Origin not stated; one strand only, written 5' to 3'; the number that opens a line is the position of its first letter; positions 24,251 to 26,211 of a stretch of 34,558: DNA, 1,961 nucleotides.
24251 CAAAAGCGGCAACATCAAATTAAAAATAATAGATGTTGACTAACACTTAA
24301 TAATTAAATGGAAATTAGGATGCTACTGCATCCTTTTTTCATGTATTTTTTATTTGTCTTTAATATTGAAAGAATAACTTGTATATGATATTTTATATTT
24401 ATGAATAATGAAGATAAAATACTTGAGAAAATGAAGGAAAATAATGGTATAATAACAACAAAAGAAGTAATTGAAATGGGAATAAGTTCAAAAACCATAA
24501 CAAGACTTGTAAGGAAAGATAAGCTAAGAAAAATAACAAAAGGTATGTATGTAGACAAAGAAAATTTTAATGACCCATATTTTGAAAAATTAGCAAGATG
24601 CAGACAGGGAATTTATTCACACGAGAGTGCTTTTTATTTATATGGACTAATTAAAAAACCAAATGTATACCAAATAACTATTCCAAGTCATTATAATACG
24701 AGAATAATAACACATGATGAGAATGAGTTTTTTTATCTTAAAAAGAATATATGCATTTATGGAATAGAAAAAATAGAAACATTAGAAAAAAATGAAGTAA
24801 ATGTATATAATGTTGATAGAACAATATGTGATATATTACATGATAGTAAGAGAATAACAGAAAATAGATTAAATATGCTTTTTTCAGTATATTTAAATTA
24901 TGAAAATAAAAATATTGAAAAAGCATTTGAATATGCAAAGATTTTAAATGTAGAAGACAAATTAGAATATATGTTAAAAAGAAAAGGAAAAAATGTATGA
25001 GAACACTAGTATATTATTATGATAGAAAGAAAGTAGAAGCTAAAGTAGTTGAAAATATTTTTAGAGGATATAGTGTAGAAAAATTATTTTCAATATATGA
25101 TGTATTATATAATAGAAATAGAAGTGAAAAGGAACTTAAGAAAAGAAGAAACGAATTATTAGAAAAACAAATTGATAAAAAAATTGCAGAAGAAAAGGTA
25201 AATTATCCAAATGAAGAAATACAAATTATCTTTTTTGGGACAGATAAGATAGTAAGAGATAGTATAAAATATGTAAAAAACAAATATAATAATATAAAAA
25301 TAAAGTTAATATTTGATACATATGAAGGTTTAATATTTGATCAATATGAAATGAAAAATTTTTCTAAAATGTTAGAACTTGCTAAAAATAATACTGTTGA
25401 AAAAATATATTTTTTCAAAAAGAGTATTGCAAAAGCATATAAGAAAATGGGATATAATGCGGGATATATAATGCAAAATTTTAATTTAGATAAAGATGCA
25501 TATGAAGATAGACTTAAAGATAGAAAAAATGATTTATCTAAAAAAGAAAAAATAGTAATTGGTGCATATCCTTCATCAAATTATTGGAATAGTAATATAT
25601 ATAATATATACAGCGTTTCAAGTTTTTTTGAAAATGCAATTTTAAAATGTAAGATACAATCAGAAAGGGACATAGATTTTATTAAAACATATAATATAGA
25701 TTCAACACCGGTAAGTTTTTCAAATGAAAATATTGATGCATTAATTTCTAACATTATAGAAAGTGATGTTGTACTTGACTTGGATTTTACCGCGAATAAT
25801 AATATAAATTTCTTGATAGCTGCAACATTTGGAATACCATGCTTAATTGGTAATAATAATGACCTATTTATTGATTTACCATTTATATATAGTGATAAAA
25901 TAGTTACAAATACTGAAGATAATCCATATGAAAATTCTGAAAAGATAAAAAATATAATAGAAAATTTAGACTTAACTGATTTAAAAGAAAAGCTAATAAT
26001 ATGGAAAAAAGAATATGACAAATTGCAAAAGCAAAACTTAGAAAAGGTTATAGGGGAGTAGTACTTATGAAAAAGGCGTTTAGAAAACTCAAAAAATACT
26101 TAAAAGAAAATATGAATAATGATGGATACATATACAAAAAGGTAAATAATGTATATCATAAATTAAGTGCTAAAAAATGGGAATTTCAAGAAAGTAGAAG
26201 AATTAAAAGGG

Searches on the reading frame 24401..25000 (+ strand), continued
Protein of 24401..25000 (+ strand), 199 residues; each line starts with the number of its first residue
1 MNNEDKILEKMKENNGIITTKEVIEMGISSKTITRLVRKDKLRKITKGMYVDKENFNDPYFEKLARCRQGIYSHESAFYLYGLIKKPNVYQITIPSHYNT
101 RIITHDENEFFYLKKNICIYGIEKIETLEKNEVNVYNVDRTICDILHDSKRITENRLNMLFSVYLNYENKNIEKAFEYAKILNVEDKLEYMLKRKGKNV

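Call 67: find_encoding_contigs(protein=P0155, flank=3000, max_places=2)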
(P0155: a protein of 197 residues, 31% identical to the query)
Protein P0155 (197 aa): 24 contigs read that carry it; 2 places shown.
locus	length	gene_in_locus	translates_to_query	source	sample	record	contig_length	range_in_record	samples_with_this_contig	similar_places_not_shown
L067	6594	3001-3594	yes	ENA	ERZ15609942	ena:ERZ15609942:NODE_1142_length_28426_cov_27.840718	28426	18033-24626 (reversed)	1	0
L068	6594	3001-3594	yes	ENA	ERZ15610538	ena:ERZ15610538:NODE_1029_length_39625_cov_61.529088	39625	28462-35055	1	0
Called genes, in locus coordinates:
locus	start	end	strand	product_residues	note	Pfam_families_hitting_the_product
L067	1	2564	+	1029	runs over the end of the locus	PF07690:MFS_1, PF13347:MFS_2, PF07690:MFS_1, PF02837:Glyco_hydro_2_N (weak), PF00703:Glyco_hydro_2 (faint), PF02836:Glyco_hydro_2_C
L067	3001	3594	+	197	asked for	-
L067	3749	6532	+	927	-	PF00690:Cation_ATPase_N, PF00122:E1-E2_ATPase, PF00702:Hydrolase, PF13246:Cation_ATPase, PF00689:Cation_ATPase_C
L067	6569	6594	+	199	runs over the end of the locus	PF13302:Acetyltransf_3, PF00583:Acetyltransf_1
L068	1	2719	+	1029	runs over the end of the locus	PF07690:MFS_1, PF13347:MFS_2, PF07690:MFS_1, PF02837:Glyco_hydro_2_N (weak), PF00703:Glyco_hydro_2 (faint), PF02836:Glyco_hydro_2_C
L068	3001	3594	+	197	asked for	-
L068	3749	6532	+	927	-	PF00690:Cation_ATPase_N, PF00122:E1-E2_ATPase, PF00702:Hydrolase, PF13246:Cation_ATPase, PF00689:Cation_ATPase_C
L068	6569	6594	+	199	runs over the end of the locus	PF13302:Acetyltransf_3, PF00583:Acetyltransf_1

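Call 72: find_encoding_contigs(protein=P0164, flank=3000, max_places=2)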
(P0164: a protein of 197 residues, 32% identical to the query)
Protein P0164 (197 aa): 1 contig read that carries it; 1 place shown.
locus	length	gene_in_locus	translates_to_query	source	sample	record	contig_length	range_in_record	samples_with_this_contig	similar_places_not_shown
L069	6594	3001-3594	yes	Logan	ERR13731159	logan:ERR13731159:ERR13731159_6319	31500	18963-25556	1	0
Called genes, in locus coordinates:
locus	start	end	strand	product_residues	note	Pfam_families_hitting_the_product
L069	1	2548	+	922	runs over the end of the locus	PF01289:Thiol_cytolysin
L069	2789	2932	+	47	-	-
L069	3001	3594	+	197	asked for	PF13338:AbiEi_4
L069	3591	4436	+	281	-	PF08843:AbiEii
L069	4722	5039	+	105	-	-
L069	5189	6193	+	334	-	PF15731:MqsA_antitoxin, PF13274:SocA_Panacea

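Call 73: find_encoding_contigs(protein=P0177, flank=3000, max_places=2)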
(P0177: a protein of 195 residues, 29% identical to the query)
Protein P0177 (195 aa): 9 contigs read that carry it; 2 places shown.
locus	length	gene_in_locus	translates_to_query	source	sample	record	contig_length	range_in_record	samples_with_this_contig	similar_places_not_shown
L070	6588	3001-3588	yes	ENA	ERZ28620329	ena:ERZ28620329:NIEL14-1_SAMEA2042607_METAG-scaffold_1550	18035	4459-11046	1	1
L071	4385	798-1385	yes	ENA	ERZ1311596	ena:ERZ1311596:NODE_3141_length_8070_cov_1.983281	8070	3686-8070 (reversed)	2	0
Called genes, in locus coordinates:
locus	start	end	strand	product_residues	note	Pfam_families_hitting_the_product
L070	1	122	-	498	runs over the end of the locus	-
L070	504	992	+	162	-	PF04542:Sigma70_r2, PF08281:Sigma70_r4_2 (weak)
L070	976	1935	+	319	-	PF13490:zf-HC2 (weak)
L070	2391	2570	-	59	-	PF08410:DUF1737 (weak)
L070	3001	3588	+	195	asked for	PF13338:AbiEi_4, PF20217:DUF6577 (faint)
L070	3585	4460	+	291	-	PF08843:AbiEii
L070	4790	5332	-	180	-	-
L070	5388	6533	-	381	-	-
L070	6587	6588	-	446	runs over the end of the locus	PF03062:MBOAT, PF13813:MBOAT_2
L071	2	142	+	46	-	?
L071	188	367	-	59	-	PF08410:DUF1737 (weak)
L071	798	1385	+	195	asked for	PF13338:AbiEi_4, PF20217:DUF6577 (faint)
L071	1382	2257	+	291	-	PF08843:AbiEii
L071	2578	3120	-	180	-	-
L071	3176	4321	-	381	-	-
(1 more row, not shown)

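Call 84: find_related_loci(query=window:24401-25000:+, collection=viral_contigs, flank=4000)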
Query window:24401-25000:+ (199 aa) in viral_contigs; peptide patterns used: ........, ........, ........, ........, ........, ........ (x = any residue, [..] = any of these).
6 stretches matched a pattern, but none encodes a relative of the query by tblastn (E <= 1e-3).

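Call 86: list_cluster_members(proteins=[window:24401-25000:+, window:24997-26061:+, window:26067-27278:+])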
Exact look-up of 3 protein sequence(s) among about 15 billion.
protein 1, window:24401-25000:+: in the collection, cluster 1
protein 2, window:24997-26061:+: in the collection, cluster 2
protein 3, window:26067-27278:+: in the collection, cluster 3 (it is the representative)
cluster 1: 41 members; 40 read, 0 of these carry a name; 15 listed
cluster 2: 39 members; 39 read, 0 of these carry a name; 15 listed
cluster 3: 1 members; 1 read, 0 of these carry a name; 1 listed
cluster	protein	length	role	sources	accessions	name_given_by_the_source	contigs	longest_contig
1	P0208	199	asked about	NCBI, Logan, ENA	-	-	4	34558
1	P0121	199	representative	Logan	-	-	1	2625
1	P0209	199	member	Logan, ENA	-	-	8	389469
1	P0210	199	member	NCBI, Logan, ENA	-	-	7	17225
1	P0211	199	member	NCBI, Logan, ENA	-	-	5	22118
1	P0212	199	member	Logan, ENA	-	-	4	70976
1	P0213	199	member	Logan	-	-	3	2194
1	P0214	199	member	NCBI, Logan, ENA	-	-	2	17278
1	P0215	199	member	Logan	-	-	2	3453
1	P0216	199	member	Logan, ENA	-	-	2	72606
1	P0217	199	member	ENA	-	-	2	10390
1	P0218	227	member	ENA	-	-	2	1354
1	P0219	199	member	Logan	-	-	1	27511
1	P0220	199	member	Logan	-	-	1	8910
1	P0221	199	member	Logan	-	-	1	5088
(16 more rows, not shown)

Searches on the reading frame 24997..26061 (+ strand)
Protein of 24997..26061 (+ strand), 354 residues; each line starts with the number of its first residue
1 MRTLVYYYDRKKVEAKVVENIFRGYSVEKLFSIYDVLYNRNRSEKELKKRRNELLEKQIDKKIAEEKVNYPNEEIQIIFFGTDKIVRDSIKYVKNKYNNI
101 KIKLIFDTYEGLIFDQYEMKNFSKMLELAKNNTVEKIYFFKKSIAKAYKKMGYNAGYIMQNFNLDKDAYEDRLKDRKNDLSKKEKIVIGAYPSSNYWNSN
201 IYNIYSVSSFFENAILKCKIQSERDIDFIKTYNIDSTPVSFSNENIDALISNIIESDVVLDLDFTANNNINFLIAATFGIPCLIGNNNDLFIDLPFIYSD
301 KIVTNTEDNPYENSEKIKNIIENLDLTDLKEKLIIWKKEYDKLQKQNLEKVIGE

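Call 3: search_protein_families(library=pfam, proteins=[window:24997-26061:+], max_evalue=1)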
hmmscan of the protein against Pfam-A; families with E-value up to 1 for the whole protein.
window:24997-26061:+ (354 aa): 1 family
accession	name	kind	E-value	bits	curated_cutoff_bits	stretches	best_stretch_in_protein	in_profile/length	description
PF06480.20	FtsH_ext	-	0.24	12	25.5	1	116-213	25-86/103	FtsH Extracellular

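Call 4: search_protein_families(library=ncbifam, proteins=[window:24997-26061:+], max_evalue=1)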
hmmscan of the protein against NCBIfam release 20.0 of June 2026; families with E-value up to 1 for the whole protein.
window:24997-26061:+ (354 aa): 1 family
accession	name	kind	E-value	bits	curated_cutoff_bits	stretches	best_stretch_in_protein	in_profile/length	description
TIGR03878.1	thermo_KaiC_2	hypoth_equivalog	0.079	12.3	232.2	1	82-232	22-165/259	KaiC domain-containing protein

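Call 5: search_protein_families(library=padloc, proteins=[window:24997-26061:+], max_evalue=1)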
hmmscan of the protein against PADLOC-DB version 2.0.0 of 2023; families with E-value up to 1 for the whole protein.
window:24997-26061:+ (354 aa): 0 families

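Call 26: find_homologous_proteins(query=window:24997-26061:+)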
Query window:24997-26061:+ (354 aa): 14 proteins with E <= 0.001 among 5141 candidates.
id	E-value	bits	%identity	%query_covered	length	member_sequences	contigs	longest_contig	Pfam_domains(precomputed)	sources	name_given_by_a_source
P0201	5.9e-213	724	95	100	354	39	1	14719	-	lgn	-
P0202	1.5e-125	437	59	100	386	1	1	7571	-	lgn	-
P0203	4.3e-70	255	42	100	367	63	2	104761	-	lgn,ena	-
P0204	4.0e-42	163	38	82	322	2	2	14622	-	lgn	-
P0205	1.0e-36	145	35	82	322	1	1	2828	-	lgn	-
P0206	6.9e-35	139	34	82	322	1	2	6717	-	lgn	-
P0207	2.0e-29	121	33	79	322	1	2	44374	-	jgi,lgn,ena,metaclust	metaclust:\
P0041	1.6e-19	88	31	72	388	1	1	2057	-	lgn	-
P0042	1.6e-19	88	30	72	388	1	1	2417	-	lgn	-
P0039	2.0e-19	88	30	72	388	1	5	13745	-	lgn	-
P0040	2.3e-19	88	30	72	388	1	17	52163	-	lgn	-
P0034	2.6e-19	88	30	72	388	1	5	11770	-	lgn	-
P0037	3.7e-19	87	30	72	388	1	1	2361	-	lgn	-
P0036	4.9e-19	87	30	72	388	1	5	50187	-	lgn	-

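Call 43: predict_structure(alignment_id=A3)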
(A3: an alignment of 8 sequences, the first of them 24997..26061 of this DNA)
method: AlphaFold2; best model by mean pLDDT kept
length: 354 residues; sequences in the alignment: 8
mean_pLDDT: 83.9   pTM: 0.85
mean pLDDT of the five models: 83.9, 83.9, 79.6, 77.6, 70.9
residues with pLDDT >= 90: 144; 70-90: 160; 50-70: 40; < 50: 10
segments of 3 or more residues with pLDDT < 50: 110-112, 195-198
pLDDT, mean of each block of 10 residues (from residue 1): 86 78 90 70 80 88 93 93 89 92 81 64 91 93 90 93 78 59 78 56 87 89 86 90 80 90 67 91 83 90 82 90 82 93 94 90
secondary structure, 60 per line:
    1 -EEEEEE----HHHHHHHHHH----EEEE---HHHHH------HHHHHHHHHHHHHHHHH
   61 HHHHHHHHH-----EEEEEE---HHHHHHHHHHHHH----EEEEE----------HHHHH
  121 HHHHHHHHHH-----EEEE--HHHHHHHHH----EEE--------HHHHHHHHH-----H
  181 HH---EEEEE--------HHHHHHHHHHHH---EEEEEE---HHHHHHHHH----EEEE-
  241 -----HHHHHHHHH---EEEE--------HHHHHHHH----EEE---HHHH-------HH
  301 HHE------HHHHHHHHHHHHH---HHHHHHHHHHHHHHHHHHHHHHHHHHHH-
elements in order: E2-7 H12-21 E26-29 H33-37 H44-69 E75-80 H84-96 E101-105 H116-130 E136-139 H142-150 E155-157 H166-174 E186-190 H199-210 E214-219 H223-231 E236-239 H246-254 E258-261 H270-277 E282-284 H288-291 H299-302 H310-322 H326-353

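Call 45: fold_search(model_id=the predicted structure, library=pdb)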
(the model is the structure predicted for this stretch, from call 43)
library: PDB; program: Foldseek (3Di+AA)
matches with E <= 10: 1400; with E <= 0.001: 198
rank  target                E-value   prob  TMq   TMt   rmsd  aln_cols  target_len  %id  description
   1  5dxf_B                3.0e-09  1.00  0.53  0.43   9.3       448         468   10  Structure of Candida albicans trehalose-6-phosphate phosphatase N-terminal domain (released 2016-06-15)
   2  5l3k_G                1.2e-08  1.00  0.58  0.51   8.1       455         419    8  Structure of Mycobacterium thermoresistibile trehalose-6-phosphate synthase in a ternary complex with ADP and fructose (released 2017-06-07)
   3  5hvm_B                1.7e-08  1.00  0.60  0.49   7.8       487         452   11  Structure of Aspergillus fumigatus trehalose-6-phosphate synthase A in complex with UDP and validoxylamine A (released 2017-05-03)
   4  5hut_A                3.6e-08  1.00  0.56  0.45   8.7       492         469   13  Structure of Candida albicans trehalose-6-phosphate synthase in complex with UDP-glucose (released 2017-05-03)
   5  5hvm_A                4.5e-08  1.00  0.54  0.44   8.7       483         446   10  Structure of Aspergillus fumigatus trehalose-6-phosphate synthase A in complex with UDP and validoxylamine A (released 2017-05-03)
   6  5dxf_A                4.8e-08  1.00  0.58  0.47   8.4       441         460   10  Structure of Candida albicans trehalose-6-phosphate phosphatase N-terminal domain (released 2016-06-15)
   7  5k44_A                5.7e-08  1.00  0.55  0.44   8.8       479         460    9  Structure of Mycobacterium thermoresistibile trehalose-6-phosphate synthase in a complex with Trehalose-6-phosphate. (released 2017-06-21)
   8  5huv_A                6.0e-08  1.00  0.61  0.48   7.8       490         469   13  Structure of Candida albicans trehalose-6-phosphate synthase E341R/E346R in complex with UDP-glucose (released 2017-05-03)
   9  8vrf_B                6.7e-08  1.00  0.67  0.54   7.6       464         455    9  Sucrose-phosphate synthase-like protein from Leishmania major (released 2025-08-13)
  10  5huv_B                9.5e-08  1.00  0.60  0.48   7.6       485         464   13  Structure of Candida albicans trehalose-6-phosphate synthase E341R/E346R in complex with UDP-glucose (released 2017-05-03)
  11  5lqd_A                9.5e-08  1.00  0.56  0.46   8.7       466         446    9  Trehalose-6-phosphate synthase, GDP-glucose-dependent OtsA (released 2016-12-07)
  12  6eji_A                1.4e-07  1.00  0.60  0.59   6.4       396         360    9  Structure of a glycosyltransferase (released 2018-02-07)
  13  9pfa_B                1.6e-07  1.00  0.54  0.45   8.1       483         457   10  Crystal structure of the glycosyltransferase SvFucT from Saponaria vaccaria (released 2026-04-08)
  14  5l3k_H                1.7e-07  1.00  0.55  0.45   8.6       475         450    9  Structure of Mycobacterium thermoresistibile trehalose-6-phosphate synthase in a ternary complex with ADP and fructose (released 2017-06-07)
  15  6jak_A                1.8e-07  1.00  0.58  0.47   8.1       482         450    8  OtsA apo structure (released 2019-12-04)
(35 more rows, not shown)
